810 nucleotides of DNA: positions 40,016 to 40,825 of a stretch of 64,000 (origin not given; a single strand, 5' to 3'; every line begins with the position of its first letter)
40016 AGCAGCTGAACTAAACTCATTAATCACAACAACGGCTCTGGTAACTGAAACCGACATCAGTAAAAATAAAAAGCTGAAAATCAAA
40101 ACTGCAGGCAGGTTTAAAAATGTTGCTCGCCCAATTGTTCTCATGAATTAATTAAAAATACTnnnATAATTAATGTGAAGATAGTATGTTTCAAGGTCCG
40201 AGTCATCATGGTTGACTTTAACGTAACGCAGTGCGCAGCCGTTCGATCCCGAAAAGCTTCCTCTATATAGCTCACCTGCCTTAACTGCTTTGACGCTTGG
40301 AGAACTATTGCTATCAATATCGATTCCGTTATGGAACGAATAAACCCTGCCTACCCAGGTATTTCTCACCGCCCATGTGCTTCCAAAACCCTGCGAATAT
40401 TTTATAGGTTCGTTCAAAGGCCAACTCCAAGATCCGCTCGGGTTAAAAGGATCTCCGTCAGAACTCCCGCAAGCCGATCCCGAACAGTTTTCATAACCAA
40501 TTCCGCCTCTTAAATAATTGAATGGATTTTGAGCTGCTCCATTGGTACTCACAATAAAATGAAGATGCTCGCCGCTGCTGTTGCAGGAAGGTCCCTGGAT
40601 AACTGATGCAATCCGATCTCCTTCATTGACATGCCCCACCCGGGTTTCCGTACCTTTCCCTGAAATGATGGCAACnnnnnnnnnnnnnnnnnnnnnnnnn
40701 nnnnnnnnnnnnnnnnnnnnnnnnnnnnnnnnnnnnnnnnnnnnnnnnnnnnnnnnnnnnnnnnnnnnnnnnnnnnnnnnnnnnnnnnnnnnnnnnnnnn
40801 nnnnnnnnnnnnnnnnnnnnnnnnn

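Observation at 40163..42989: FtsE-FtsX followed by an EnvC-like coiled-coil protein whose M23 domain is circularly permuted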

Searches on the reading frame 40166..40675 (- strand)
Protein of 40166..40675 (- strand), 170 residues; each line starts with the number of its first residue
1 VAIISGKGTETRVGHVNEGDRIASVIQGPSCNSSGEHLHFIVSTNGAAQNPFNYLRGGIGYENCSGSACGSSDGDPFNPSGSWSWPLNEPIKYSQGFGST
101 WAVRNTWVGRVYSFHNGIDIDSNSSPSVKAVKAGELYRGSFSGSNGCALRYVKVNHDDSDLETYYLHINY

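Call 20: search_protein_representatives(protein=window:40166-40675:-)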
Query: 170 residues. Proteins with E-value up to 0.001 (for the whole library): 472; up to 1e-10: 78; up to 1e-30: 35. The best 150 are listed.
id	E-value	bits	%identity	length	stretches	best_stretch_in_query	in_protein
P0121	4.5e-87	306.9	77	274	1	2-170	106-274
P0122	1.3e-83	295.7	73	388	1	2-170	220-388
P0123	4.0e-77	274.5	69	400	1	2-170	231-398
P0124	1.1e-65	237.3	64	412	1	3-170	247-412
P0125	2.1e-65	236.3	65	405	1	3-170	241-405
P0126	4.2e-65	235.3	64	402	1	2-170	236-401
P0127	5.9e-65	234.9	65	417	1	2-170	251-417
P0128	1.2e-63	230.6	64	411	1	3-170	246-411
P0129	1.5e-62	227.0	62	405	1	2-170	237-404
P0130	1.6e-61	223.7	62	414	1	2-170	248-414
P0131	5.1e-61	222.0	63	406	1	2-168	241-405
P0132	1.8e-60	220.3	61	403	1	3-170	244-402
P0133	3.1e-59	216.3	57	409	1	2-170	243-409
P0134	2.7e-57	209.9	61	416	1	2-170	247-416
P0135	4.5e-56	205.9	56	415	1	2-170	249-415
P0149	2.0e-37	145.2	57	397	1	2-170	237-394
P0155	7.7e-32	127.0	51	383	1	2-170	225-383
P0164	1.1e-25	107.0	49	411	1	2-168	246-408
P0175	6.4e-18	81.6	44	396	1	6-168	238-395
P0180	8.8e-16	74.7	42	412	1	18-168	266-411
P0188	2.6e-14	69.9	40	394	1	18-168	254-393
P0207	4.7e-08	49.5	43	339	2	81-168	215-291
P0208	5.5e-08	49.3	36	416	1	14-168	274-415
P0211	2.0e-07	47.5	44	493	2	15-55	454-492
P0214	2.8e-07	46.9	42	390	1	28-168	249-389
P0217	4.0e-07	46.5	42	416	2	100-167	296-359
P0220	6.1e-07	45.8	42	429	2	79-169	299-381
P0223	7.5e-07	45.6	35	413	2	61-169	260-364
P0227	1.1e-06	45.0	38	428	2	93-169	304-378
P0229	1.2e-06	44.8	40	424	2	80-168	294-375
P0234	1.7e-06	44.4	32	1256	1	16-169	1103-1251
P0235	1.8e-06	44.3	34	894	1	31-168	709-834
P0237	1.9e-06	44.3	42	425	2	80-168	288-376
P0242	2.5e-06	43.9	41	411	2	72-168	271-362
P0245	2.8e-06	43.7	33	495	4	11-55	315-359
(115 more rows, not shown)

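Call 23: search_protein_families(library=pfam, proteins=[window:40166-40675:-], max_evalue=1)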
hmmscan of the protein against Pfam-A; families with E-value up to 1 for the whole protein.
seq(170 aa): 1 family
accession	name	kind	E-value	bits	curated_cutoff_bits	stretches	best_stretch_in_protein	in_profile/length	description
PF01551.29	Peptidase_M23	-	1.2e-10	41.9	28.7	2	114-169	2-53/96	Peptidase family M23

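Call 33: list_cluster_members(proteins=[P0149, P0155, P0164, P0175, P0180, P0188, P0208, P0214, P0234, P0235])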
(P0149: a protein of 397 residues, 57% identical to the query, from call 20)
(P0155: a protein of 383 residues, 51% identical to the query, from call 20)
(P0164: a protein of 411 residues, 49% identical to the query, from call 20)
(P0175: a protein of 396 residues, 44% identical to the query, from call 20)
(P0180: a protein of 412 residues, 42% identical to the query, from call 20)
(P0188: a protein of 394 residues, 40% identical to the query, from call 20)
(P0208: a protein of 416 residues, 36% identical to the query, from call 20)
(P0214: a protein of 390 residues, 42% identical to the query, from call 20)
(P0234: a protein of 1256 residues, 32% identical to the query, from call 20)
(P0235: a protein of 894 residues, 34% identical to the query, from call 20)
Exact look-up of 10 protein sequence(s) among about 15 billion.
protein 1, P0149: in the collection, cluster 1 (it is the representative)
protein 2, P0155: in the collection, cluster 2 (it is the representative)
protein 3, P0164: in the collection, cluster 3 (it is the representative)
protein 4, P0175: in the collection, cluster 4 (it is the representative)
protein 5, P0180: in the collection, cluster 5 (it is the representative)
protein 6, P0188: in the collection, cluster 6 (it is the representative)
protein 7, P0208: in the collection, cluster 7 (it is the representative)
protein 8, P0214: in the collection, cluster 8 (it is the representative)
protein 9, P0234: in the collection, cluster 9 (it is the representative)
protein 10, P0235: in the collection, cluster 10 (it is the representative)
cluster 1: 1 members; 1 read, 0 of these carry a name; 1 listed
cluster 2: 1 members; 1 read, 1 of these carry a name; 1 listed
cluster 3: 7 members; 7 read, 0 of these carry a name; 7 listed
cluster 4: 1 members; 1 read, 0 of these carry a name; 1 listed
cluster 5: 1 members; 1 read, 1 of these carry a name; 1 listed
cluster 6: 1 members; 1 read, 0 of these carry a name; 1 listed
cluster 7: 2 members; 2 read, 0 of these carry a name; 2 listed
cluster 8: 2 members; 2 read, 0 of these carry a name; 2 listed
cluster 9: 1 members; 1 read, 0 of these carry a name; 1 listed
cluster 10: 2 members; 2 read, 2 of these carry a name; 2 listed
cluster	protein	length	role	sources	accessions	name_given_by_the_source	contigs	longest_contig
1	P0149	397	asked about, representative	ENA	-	-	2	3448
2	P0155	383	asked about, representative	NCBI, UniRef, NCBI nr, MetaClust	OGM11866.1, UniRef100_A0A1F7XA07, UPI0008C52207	hypothetical protein A2Z22_01435 [Candidatus Woesebacteria bacterium RBG_16_34_12] | Peptidase M23 domain-containing protein n=1 Tax=Candidatus Woesebacteria bacterium ... | MAG: hypothetical protein A2Z22_01435 [Candidatus Woesebacteria bacterium RBG_16_34_12]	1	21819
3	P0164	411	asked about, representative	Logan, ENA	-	-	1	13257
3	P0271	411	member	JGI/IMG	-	-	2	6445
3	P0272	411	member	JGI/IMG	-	-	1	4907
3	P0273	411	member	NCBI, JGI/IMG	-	-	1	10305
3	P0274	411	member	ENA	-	-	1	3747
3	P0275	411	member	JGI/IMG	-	-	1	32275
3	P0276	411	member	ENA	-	-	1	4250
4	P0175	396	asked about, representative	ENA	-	-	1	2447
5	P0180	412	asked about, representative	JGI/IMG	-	peptidoglycan hydrolase CwlO-like protein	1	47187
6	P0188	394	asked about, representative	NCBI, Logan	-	-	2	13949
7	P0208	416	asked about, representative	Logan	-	-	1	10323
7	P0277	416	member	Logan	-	-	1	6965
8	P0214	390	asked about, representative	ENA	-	-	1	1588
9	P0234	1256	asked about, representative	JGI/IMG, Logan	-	-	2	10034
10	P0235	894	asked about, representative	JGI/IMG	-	endonuclease/exonuclease/phosphatase family metal-dependent hydrolase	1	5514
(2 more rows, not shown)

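Call 34: find_homologous_proteins(query=P0188, max_evalue=0.001)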
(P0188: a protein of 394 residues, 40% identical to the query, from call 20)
Query P0188 (394 aa): 632 proteins with E <= 0.001 among 8000 candidates; the best 120 are listed.
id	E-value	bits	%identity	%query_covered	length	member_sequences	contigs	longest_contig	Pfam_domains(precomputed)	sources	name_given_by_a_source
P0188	7.1e-267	903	100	100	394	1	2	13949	PF01551.30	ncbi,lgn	-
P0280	1.8e-191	654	73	95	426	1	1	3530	PF01551.30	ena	-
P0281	1.4e-145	503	55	99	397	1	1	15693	PF01551.30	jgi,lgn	jgi:septal ring factor EnvC (AmiA/AmiB activator)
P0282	4.4e-132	459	53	94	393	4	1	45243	PF01551.30,PF24568.2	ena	-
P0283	2.6e-131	456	51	99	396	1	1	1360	PF01551.30,PF24568.2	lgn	-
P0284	4.2e-131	456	53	95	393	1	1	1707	PF01551.30,PF24568.2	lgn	-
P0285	7.1e-130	452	52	90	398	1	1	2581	PF01551.30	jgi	jgi:septal ring factor EnvC (AmiA/AmiB activator)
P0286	1.3e-122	428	50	99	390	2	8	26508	PF01551.30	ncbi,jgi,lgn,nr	ncbi:hypothetical protein FJZ40_00810 [Candidatus Shapirobacteria bacterium]|nr:hypothetical protein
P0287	1.3e-116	408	49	100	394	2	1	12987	PF01551.30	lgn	-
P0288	6.7e-116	406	48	100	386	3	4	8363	PF01551.30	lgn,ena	-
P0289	2.5e-109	384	47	95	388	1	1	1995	PF01551.30,PF08614.17,PF24568.2,PF24161.2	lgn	-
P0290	3.6e-109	383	48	99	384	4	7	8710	PF01551.30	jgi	jgi:peptidoglycan hydrolase CwlO-like protein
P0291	9.0e-108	379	45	98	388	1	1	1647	PF11932.14,PF01551.30,PF24568.2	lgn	-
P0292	1.2e-107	378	47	94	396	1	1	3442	PF01551.30,PF24568.2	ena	-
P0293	7.8e-107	376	46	99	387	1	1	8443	PF01551.30,PF24568.2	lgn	-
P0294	1.2e-106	375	47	95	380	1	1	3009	PF01551.30,PF24568.2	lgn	-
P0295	1.1e-105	372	48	94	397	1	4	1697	PF01551.30,PF24568.2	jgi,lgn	jgi:peptidoglycan hydrolase CwlO-like protein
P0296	3.4e-105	370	45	94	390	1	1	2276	PF01551.30,PF24568.2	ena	-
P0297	4.2e-104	367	43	96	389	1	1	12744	PF01551.30,PF24568.2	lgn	-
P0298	4.9e-104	366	46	98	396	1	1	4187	PF01551.30,PF24568.2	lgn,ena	-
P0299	1.3e-103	365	47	97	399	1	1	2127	PF01551.30,PF24568.2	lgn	-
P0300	5.8e-103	363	46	98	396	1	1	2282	PF01551.30,PF24568.2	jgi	-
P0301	2.7e-102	361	44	99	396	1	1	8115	PF01551.30,PF24568.2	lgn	-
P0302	1.4e-101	358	43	98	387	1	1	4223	PF01551.30,PF24161.2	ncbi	-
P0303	4.8e-99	350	43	99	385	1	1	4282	PF01551.30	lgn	-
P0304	6.2e-99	350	44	98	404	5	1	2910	PF01551.30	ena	-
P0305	4.1e-97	344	49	82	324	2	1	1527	PF01551.30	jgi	jgi:septal ring factor EnvC (AmiA/AmiB activator)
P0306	8.5e-95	336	45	89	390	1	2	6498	PF01551.30,PF24161.2,PF04977.21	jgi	-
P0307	2.9e-94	334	45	99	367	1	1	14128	PF01551.30,PF24161.2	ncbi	-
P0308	2.3e-93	331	41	99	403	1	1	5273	PF01551.30,PF05667.17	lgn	-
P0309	1.7e-92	329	41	98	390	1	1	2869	PF01551.30,PF24161.2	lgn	-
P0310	1.0e-88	316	45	89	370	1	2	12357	PF01551.30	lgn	-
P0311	3.1e-88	314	43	99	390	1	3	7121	PF01551.30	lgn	-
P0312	3.3e-88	314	47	88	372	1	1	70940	PF01551.30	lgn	-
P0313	8.6e-86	306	40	97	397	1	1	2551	PF01551.30,PF24568.2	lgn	-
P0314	1.7e-84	302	44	92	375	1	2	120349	PF01551.30,PF24568.2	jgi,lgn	jgi:peptidoglycan hydrolase CwlO-like protein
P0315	1.0e-83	300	53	61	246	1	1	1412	PF01551.30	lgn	-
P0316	4.4e-83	298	41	98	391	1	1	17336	PF01551.30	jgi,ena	jgi:peptidoglycan hydrolase CwlO-like protein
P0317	6.2e-82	294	42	99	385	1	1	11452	PF01551.30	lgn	-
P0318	2.1e-81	292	41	99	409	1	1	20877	PF01551.30,PF24568.2,PF24161.2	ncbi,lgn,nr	ncbi:MAG: peptidoglycan DD-metalloendopeptidase family protein [Candidatus Levybacteria bacterium]|n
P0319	5.2e-81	291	41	100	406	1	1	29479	PF01551.30,PF24161.2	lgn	-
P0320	4.6e-80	288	41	99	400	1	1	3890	PF01551.30,PF24568.2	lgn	-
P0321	5.5e-80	287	40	100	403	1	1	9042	PF11932.14,PF01551.30,PF24568.2,PF24161.2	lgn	-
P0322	7.8e-80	287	41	97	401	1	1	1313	PF11932.14,PF25994.1,PF01551.30,PF24568.2,PF24161.2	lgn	-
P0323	9.0e-80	287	39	97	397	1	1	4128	PF01551.30,PF24568.2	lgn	-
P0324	3.1e-79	285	42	99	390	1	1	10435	PF01551.30,PF24568.2,PF24161.2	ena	-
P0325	4.1e-79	284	41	100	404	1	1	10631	PF01551.30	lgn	-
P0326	5.5e-79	284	40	99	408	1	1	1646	PF01551.30,PF24568.2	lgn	-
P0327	1.8e-78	282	38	98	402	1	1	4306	PF01551.30,PF24161.2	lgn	-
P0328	1.9e-78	282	53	57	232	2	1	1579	PF01551.30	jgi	-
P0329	3.5e-78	281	41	99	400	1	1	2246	PF01551.30,PF24568.2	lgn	-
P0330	5.9e-78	281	40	95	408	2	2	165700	PF01551.30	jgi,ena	-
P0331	1.1e-77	280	40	90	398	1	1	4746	PF01551.30,PF24568.2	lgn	-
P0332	4.2e-77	278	40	100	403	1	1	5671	PF01551.30,PF24568.2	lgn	-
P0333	6.7e-77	277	39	90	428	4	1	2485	PF01551.30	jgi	jgi:peptidoglycan hydrolase CwlO-like protein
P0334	2.9e-76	275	40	99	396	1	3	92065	PF01551.30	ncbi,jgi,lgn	-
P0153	3.8e-76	275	40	99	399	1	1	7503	PF01551.30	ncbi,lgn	-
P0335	7.7e-76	274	40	87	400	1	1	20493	PF01551.30,PF24568.2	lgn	-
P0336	9.5e-76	273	40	99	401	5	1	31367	PF01551.30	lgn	-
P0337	2.8e-74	269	40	90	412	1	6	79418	PF01551.30,PF24568.2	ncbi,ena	ncbi:MAG: peptidoglycan DD-metalloendopeptidase family protein [Patescibacteria group bacterium]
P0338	8.7e-74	267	37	100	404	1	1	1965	PF01551.30,PF24568.2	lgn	-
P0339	9.3e-74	267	38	99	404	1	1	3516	PF01551.30,PF24568.2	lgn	-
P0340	1.8e-73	266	42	87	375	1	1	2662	PF01551.30,PF24568.2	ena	-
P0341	1.8e-73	266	38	97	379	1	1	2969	PF01551.30,PF24568.2,PF24161.2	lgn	-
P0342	4.2e-73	265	38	97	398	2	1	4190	PF11932.14,PF01551.30,PF24568.2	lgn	-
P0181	4.4e-73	265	38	99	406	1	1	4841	PF01551.30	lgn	-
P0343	5.5e-73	264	41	95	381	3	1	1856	PF01551.30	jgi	-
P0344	2.3e-72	262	40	97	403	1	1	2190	PF11932.14,PF01551.30,PF05667.17,PF24568.2,PF24161.2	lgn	-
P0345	3.2e-72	262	40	90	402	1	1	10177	PF01551.30,PF08614.17,PF24568.2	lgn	-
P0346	3.5e-72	262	37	99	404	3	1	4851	PF01551.30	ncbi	-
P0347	6.0e-72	261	37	99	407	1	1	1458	PF01551.30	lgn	-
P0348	1.0e-71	260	38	99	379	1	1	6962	PF01551.30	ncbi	-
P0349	3.8e-71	258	41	87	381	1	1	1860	PF01551.30,PF24568.2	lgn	-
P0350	4.4e-71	258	42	87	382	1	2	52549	PF01551.30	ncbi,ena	-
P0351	5.6e-71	258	37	100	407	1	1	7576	PF01551.30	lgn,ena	-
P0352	1.0e-70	257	40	97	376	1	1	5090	PF01551.30,PF24568.2,PF24161.2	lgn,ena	-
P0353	1.3e-70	257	37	92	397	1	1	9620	PF01551.30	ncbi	-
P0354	3.8e-70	255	40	98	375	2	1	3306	PF01551.30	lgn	-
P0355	3.8e-70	255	40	99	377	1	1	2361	PF11932.14,PF01551.30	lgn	-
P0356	4.7e-70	255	37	98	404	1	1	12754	PF01551.30,PF08614.17,PF24161.2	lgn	-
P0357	5.1e-70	255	39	92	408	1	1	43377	PF01551.30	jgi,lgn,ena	-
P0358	5.8e-70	254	39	97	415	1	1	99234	PF01551.30,PF24568.2,PF24161.2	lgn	-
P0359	6.5e-70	254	38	91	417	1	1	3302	PF11932.14,PF01551.30,PF08614.17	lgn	-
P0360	9.2e-70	254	40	100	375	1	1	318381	PF01551.30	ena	-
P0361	1.5e-69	253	39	97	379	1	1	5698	PF01551.30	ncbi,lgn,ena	-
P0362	1.7e-69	253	38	99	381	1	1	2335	PF01551.30,PF24568.2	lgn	-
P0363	1.8e-69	253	38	99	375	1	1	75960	PF11932.14,PF01551.30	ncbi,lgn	-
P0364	2.0e-69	253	38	97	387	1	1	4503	PF01551.30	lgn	-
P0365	3.0e-69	252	41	99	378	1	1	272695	PF01551.30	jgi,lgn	jgi:peptidoglycan hydrolase CwlO-like protein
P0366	4.4e-69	251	38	98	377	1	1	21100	PF01551.30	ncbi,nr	ncbi:MAG: peptidoglycan DD-metalloendopeptidase family protein [bacterium]|nr:peptidoglycan DD-metal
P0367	5.2e-69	251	37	94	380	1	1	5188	PF01551.30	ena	-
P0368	5.5e-69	251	39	88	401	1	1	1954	PF01551.30,PF05667.17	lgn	-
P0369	5.7e-69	251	38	96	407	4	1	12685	PF01551.30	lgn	-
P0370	6.3e-69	251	37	97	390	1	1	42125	PF01551.30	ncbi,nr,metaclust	ncbi:hypothetical protein A2W24_04340 [Microgenomates group bacterium RBG_16_45_19]|nr:MAG: hypothet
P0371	7.9e-69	251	39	99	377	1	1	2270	PF01551.30,PF24568.2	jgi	-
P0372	8.7e-69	250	39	94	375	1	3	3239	PF01551.30,PF24568.2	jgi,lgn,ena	-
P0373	1.1e-68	250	37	98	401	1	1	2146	PF01551.30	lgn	-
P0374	1.2e-68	250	42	90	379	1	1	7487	PF01551.30,PF24161.2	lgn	-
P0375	1.2e-68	250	36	99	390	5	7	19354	PF01551.30,PF06810.18,PF24568.2,PF07888.17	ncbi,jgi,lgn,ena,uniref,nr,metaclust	ncbi:TPA: hypothetical protein DIV55_05575 [Patescibacteria group bacterium]|uniref:Uncharacterized 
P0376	1.2e-68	250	37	98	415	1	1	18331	PF01551.30,PF24568.2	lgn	-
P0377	1.4e-68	250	40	90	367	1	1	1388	PF01551.30,PF24568.2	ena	-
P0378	1.7e-68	250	39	90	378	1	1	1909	PF11932.14,PF01551.30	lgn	-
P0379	2.0e-68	249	37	98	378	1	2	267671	PF01551.30,PF24568.2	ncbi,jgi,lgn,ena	-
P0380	2.5e-68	249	37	90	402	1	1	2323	PF01551.30,PF24161.2,PF28019.1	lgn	-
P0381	2.8e-68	249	38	98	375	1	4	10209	PF01551.30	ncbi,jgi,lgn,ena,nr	ncbi:MAG: peptidase M23 [Microgenomates group bacterium GW2011_GWC1_49_7]|nr:MAG: peptidase M23 [Mic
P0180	3.5e-68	248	36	99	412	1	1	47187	PF01551.30,PF24568.2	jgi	jgi:peptidoglycan hydrolase CwlO-like protein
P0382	8.9e-68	247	41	90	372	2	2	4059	PF01551.30,PF24568.2,PF24161.2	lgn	-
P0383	1.6e-67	246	40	90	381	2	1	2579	PF01551.30,PF24568.2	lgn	-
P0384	2.2e-67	246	37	99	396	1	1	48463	PF01551.30,PF13863.12,PF24568.2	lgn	-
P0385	2.5e-67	246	37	98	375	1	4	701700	PF11932.14,PF01551.30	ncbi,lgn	-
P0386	4.9e-67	245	39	99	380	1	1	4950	PF01551.30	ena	-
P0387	9.6e-67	244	35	99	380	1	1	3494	PF01551.30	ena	-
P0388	9.8e-67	244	37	90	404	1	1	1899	PF01551.30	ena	-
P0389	1.1e-66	244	36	98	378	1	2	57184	PF01551.30,PF24568.2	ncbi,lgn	-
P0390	5.6e-66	241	38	97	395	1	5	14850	PF01551.30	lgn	-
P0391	8.7e-66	241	37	99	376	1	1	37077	PF01551.30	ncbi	-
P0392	1.4e-65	240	37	97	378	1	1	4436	PF11932.14,PF01551.30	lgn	-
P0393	2.6e-65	239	35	100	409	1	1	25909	PF01551.30,PF24568.2,PF24161.2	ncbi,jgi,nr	ncbi:peptidoglycan DD-metalloendopeptidase family protein [Patescibacteria group bacterium]|nr:pepti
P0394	2.7e-65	239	39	99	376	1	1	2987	PF01551.30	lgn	-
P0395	2.8e-65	239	38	99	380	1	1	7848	PF01551.30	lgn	-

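Call 38: search_protein_families(library=pfam, proteins=[P0282, P0234, P0235], max_evalue=0.01)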
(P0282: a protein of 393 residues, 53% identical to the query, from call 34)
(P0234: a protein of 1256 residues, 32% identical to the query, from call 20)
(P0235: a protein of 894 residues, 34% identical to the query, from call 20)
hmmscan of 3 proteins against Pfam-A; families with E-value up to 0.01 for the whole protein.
P0282 (393 aa): 2 families
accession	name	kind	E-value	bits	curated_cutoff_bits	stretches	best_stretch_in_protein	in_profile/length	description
PF01551.29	Peptidase_M23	-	2.3e-15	57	28.7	2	234-287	48-96/96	Peptidase family M23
PF24568.1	CC_PcsB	-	4.1e-06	27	27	1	101-166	1-67/75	Peptidoglycan hydrolase PcsB, coiled-coil domain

P0234 (1256 aa): 1 family
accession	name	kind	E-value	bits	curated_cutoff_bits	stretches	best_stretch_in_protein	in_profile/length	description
PF01551.29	Peptidase_M23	-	1.2e-13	51.4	28.7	1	1097-1140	57-96/96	Peptidase family M23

P0235 (894 aa): 2 families
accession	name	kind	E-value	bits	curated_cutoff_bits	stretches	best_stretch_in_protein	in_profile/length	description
PF03372.29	Exo_endo_phos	-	5.6e-11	43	24.5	1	423-638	1-225/225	Endonuclease/Exonuclease/phosphatase family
PF01551.29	Peptidase_M23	-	2.4e-10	40.9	28.7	2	782-834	2-52/96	Peptidase family M23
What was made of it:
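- On FtsEX-coupled coiled-coil hydrolase or activator (EnvC/PcsB/CwlO/RipC class): CC_PcsB Pfam match in relatives (calls 34, 38).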

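Call 40: predict_structure(alignment_id=A2)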
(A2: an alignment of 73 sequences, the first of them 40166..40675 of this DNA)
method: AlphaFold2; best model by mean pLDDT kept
length: 170 residues; sequences in the alignment: 73
mean_pLDDT: 94.9   pTM: 0.91
mean pLDDT of the five models: 94.9, 94.8, 94.8, 94.4, 94.3
residues with pLDDT >= 90: 153; 70-90: 15; 50-70: 2; < 50: 0
segments of 3 or more residues with pLDDT < 50: none
pLDDT, mean of each block of 10 residues (from residue 1): 75 98 96 94 97 98 97 97 98 98 95 96 96 97 89 96 97
secondary structure, 60 per line:
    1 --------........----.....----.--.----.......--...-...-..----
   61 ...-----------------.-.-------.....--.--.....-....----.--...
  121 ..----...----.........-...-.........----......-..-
elements in order: E9-16 E21-25 E38-44 E47-49 E61-63 E91-95 H101-105 H107-110 E118-122 E127-129 E134-142 E148-156 E161-166
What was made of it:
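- On Peptidase M23 / LytM domain (Pfam PF01551): AlphaFold2 gives one compact domain, pLDDT 94.9 and pTM 0.91 (call 40).
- AlphaFold2 domain model, pLDDT 94.9 and pTM 0.91 (call 40). The AlphaFold2 monomer gives one compact domain with pTM 0.91 (call 40).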

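Call 44: fold_search(model_id=the predicted structure, library=pdb)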
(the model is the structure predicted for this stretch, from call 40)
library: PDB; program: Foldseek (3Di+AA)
matches with E <= 10: 74; with E <= 0.001: 0
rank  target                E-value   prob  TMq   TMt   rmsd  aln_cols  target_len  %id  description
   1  7sp4_Z                2.6e-01  0.02  0.13  0.06  22.9       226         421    8  In situ cryo-EM structure of bacteriophage Sf6 gp3:gp7:gp5 complex in conformation 2 at 3.71A resolution (released 2022-11-09)
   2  5l35_A                3.9e-01  0.01  0.10  0.05  22.1       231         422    8  Cryo-EM structure of bacteriophage Sf6 at 2.9 Angstrom resolution (released 2017-03-22)
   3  8gn5_A                6.0e-01  0.02  0.14  0.07  21.6       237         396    8  Designed pH-responsive P22 VLP (released 2024-01-31)
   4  7sp4_Y                7.5e-01  0.03  0.11  0.05  21.4        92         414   10  In situ cryo-EM structure of bacteriophage Sf6 gp3:gp7:gp5 complex in conformation 2 at 3.71A resolution (released 2022-11-09)
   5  8skg_A                1.4e+00  0.08  0.14  0.06  21.3        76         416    6  CUS-3 Mature Virus Capsid (released 2025-02-19)
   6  5uu5_A                1.6e+00  0.06  0.14  0.06  24.1        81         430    9  Bacteriophage P22 mature virion capsid protein (released 2017-03-15)
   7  8shr                  1.8e+00  0.03  0.13  0.09  11.8        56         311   20  Crystal Structure of PRMT3 with Compound YD1-214 (released 2024-04-17)
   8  9pgg_Ao               2.3e+00  0.04  0.15  0.06  22.6        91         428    9  Cryo-EM structure of bacteriophage P22 gp1-gp5-gp4 complex at 2.76 angstrom (released 2026-02-04)
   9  5hqw_A                2.8e+00  0.09  0.16  0.11   7.3        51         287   10  Crystal structure of a trans-AT PKS dehydratase domain of C0ZGQ6 from Brevibacillus brevis (released 2017-01-25)
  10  4wv5_B                3.0e+00  0.01  0.13  0.15  13.8       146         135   11  HEAT SHOCK PROTEIN 70 SUBSTRATE BINDING DOMAIN (released 2015-01-14)
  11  9pgg_Ai               3.0e+00  0.01  0.14  0.08  21.3       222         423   11  Cryo-EM structure of bacteriophage P22 gp1-gp5-gp4 complex at 2.76 angstrom (released 2026-02-04)
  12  4uz8_A                3.5e+00  0.03  0.15  0.23  12.0        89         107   12  The SeMet structure of the family 46 carbohydrate-binding module (CBM46) of endo-beta-1,4-glucanase B (Cel5B) from Bac (released 2015-02-25)
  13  7qre_A                3.5e+00  0.01  0.10  0.06  22.8       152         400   10  Structure of the hetero-tetramer complex between precursor membrane protein fragment (pr) and envelope protein (E) fro (released 2022-05-25)
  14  2zbb_A                3.7e+00  0.08  0.14  0.10   4.2        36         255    6  P43 crystal of DctBp (released 2008-11-18)
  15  4ken                  4.1e+00  0.02  0.11  0.07   8.7        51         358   12  Crystal Structure of AmpC beta-lactamase N152G Mutant in Complex with Cefoxitin (released 2014-10-29)
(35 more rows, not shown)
